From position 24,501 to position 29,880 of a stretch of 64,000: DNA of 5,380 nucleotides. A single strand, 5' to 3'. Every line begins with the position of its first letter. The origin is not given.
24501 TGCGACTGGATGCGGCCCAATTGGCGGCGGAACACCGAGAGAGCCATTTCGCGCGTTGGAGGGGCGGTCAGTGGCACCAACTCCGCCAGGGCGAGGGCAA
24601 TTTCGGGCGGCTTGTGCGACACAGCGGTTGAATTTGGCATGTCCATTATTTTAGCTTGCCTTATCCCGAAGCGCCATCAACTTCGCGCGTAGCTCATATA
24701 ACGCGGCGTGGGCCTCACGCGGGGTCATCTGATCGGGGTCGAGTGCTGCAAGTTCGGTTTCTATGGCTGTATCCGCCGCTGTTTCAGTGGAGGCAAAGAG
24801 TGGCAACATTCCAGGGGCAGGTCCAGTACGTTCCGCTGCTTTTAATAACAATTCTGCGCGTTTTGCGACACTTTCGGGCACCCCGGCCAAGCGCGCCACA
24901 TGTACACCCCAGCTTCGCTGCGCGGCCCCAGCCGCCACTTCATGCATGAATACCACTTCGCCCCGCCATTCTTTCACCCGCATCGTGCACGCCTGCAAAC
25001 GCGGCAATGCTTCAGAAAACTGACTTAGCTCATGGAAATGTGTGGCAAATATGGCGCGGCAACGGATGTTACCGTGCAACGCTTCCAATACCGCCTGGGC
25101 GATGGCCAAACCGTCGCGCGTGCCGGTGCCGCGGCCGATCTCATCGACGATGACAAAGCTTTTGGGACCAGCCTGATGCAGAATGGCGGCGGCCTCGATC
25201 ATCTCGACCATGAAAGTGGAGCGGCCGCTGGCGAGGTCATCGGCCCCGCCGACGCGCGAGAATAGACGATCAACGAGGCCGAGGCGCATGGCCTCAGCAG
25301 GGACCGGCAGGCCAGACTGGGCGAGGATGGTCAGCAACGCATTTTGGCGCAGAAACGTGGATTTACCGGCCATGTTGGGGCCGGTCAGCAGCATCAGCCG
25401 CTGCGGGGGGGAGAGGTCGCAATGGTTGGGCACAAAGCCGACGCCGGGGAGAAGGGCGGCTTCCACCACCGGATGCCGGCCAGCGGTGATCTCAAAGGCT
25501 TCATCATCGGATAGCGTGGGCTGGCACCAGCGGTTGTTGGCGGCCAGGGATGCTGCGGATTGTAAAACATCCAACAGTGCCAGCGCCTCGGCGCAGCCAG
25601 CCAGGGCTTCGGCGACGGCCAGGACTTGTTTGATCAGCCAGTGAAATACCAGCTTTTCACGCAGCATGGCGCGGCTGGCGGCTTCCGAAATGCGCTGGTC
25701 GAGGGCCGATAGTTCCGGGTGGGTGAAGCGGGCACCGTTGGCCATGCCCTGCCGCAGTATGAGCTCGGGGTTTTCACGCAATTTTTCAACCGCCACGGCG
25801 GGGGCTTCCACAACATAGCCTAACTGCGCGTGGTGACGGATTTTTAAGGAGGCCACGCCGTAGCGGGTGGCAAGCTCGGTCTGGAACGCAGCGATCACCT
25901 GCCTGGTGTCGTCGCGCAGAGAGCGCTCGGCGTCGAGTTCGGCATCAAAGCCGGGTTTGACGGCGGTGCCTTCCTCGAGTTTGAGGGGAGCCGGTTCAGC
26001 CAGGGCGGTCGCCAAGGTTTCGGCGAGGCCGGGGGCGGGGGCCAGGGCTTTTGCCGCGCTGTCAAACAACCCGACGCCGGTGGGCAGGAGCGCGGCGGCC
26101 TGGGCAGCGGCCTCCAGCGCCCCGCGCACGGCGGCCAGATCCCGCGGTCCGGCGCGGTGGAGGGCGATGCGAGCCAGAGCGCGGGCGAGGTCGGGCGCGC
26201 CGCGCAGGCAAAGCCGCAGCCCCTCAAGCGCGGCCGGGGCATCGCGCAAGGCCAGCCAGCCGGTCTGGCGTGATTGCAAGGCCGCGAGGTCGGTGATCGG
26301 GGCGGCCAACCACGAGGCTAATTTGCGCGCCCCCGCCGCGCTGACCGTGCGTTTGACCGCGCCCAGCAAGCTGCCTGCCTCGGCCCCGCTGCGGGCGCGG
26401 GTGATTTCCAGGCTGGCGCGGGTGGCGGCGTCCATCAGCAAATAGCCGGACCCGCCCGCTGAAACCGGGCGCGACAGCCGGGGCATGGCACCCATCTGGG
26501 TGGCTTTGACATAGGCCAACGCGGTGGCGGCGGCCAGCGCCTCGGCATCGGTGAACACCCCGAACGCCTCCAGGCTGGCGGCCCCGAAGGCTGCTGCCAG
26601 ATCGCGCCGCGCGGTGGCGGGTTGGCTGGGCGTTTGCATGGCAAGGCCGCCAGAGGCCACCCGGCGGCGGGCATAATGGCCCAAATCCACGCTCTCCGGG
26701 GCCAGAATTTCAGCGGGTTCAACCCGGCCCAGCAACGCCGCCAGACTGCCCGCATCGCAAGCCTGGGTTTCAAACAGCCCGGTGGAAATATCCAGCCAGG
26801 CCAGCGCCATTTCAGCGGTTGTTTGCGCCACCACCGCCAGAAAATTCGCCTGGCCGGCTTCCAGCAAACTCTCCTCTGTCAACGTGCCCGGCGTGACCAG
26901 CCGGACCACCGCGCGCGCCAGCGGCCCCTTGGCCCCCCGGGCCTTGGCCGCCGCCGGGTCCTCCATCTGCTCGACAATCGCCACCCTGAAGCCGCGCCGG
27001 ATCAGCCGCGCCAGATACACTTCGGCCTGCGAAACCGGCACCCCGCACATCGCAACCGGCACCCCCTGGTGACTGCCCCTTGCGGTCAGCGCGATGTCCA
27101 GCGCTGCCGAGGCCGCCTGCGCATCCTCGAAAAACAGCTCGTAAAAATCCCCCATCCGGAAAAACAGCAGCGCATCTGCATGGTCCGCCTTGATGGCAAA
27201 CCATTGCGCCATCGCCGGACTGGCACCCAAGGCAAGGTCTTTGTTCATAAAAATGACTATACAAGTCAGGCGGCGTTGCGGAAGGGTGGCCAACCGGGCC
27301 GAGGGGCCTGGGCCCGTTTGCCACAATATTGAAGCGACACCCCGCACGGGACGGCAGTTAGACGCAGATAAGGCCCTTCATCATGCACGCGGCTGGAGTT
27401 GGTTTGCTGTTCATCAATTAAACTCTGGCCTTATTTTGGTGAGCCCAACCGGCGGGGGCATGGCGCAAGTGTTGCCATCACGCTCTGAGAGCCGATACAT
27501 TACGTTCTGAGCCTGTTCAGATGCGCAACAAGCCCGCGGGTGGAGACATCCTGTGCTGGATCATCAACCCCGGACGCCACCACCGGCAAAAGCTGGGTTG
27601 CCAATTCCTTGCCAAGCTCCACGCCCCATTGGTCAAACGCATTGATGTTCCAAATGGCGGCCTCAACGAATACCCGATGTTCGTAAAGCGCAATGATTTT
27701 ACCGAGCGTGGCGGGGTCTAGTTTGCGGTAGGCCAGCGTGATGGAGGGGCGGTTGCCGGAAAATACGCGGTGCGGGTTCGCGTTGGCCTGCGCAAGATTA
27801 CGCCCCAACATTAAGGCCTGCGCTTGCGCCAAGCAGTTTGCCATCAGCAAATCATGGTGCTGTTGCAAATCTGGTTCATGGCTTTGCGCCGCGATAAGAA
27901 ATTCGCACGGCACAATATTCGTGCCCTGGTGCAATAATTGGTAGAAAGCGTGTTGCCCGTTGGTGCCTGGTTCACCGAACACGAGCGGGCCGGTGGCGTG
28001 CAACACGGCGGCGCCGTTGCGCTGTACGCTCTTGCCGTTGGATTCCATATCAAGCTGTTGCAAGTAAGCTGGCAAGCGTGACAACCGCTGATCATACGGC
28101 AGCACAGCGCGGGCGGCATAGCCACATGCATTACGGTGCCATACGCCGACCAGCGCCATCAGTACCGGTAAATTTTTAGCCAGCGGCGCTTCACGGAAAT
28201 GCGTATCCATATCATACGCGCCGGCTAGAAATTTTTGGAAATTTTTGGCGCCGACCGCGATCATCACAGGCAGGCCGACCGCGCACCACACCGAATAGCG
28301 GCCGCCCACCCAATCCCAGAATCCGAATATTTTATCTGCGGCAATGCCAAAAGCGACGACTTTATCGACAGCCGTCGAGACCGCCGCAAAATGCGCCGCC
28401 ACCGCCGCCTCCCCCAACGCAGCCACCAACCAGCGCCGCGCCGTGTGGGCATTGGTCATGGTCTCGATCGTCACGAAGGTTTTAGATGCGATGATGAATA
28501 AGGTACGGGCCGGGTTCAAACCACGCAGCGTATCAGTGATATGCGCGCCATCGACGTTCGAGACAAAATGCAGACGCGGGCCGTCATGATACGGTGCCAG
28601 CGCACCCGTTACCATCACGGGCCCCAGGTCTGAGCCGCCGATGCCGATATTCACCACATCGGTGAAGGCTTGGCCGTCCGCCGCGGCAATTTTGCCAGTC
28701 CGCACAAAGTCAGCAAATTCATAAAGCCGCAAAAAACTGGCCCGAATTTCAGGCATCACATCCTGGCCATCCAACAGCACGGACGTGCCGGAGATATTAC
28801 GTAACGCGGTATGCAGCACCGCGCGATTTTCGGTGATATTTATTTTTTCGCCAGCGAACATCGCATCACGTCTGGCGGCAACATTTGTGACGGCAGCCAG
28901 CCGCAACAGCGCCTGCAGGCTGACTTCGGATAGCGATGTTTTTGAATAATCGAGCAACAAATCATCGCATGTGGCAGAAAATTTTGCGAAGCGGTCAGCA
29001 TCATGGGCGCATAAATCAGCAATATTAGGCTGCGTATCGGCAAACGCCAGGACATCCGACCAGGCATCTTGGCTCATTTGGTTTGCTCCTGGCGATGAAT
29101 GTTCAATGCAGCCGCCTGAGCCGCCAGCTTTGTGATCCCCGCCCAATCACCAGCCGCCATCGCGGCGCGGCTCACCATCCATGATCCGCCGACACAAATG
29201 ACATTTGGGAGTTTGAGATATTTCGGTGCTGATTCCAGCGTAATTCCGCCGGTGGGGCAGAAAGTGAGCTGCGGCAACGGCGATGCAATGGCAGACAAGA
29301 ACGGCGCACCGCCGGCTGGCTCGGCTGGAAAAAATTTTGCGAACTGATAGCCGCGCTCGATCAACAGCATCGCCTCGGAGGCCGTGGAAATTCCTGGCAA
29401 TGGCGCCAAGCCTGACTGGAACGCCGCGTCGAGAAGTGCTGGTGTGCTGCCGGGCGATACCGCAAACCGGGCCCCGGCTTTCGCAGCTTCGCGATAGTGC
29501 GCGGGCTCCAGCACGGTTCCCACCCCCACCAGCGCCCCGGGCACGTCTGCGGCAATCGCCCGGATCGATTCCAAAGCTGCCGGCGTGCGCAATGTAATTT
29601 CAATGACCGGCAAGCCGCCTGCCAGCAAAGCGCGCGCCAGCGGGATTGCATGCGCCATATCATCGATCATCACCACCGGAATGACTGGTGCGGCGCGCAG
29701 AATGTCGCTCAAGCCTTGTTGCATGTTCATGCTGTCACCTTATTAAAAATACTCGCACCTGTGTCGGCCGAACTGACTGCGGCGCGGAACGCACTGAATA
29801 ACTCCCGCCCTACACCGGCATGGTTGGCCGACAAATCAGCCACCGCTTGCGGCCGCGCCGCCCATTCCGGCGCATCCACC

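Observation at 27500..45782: Complete outer-membrane-to-pyruvate sucrose/fructoside utilisation system under one LacI regulon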

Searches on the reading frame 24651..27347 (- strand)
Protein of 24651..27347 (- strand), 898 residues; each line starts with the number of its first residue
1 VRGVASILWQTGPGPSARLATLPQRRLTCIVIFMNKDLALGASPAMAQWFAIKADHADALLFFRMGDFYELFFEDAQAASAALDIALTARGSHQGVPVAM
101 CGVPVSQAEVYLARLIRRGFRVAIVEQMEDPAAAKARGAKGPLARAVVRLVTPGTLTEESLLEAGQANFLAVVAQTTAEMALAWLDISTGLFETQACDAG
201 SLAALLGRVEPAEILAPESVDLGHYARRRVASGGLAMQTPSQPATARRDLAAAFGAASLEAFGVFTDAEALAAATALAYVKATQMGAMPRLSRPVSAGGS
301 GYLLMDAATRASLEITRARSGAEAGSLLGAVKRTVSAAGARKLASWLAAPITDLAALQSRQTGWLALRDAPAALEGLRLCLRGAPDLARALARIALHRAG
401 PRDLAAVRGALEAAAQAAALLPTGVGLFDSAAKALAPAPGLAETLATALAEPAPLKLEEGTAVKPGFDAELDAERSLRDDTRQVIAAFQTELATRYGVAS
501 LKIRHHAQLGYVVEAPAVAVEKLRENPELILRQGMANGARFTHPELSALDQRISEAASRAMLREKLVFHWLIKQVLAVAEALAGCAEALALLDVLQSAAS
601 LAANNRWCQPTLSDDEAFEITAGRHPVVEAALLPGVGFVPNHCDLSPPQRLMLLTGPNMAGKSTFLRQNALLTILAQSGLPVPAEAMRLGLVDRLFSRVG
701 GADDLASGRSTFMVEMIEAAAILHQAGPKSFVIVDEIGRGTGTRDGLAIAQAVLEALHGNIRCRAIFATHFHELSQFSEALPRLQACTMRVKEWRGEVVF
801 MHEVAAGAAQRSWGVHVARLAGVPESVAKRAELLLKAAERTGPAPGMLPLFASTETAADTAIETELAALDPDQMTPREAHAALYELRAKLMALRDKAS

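Call 4: search_protein_families(library=pfam, proteins=[window:24651-27347:-])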
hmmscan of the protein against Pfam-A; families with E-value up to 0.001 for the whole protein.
window:24651-27347:- (898 aa): 5 families
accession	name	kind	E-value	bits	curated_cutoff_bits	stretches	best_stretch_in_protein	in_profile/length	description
PF00488.27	MutS_V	-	4e-73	245.8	30.2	1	652-836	1-185/188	MutS domain V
PF01624.25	MutS_I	-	4.2e-38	130.5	20.6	1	44-159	2-112/113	MutS domain I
PF05192.23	MutS_III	-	1.1e-31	111.2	34.1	1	308-599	1-194/194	MutS domain III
PF05190.23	MutS_IV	-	1.3e-15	57.9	22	1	466-557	1-90/92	MutS family domain IV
PF05188.22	MutS_II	-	6.7e-15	56.1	25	1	168-290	1-131/133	MutS domain II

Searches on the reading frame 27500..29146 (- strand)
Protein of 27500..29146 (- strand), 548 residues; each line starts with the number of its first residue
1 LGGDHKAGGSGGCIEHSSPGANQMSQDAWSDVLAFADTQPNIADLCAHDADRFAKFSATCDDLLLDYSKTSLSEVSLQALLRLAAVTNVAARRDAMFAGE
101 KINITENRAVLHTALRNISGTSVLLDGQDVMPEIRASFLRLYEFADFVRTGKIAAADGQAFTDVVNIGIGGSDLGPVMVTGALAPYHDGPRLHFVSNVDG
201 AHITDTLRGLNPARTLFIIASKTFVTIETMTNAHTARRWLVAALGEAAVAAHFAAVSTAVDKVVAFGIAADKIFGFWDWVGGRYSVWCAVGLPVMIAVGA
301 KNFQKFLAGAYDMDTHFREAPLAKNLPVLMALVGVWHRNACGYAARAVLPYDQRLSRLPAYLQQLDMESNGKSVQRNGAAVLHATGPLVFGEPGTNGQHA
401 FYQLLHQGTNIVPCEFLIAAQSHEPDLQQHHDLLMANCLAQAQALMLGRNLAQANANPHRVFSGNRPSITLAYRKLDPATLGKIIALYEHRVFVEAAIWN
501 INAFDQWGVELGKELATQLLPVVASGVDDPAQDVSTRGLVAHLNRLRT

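Call 3: search_protein_families(library=pfam, proteins=[window:27500-29146:-])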
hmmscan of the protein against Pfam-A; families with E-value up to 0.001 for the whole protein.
window:27500-29146:- (548 aa): 1 family
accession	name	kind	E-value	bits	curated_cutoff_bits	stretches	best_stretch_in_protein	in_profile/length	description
PF00342.24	PGI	-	1.7e-195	650.7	22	1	66-540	1-486/486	Phosphoglucose isomerase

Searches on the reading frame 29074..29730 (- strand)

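Call 3: search_protein_families(library=pfam, proteins=[window:29074-29730:-])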
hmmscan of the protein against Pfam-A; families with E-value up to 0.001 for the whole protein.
window:29074-29730:- (218 aa): 1 family
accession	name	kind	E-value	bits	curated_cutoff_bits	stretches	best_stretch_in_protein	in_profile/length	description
PF01081.25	Aldolase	-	3.1e-67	226.3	27.8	1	9-202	3-196/196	KDPG and KHG aldolase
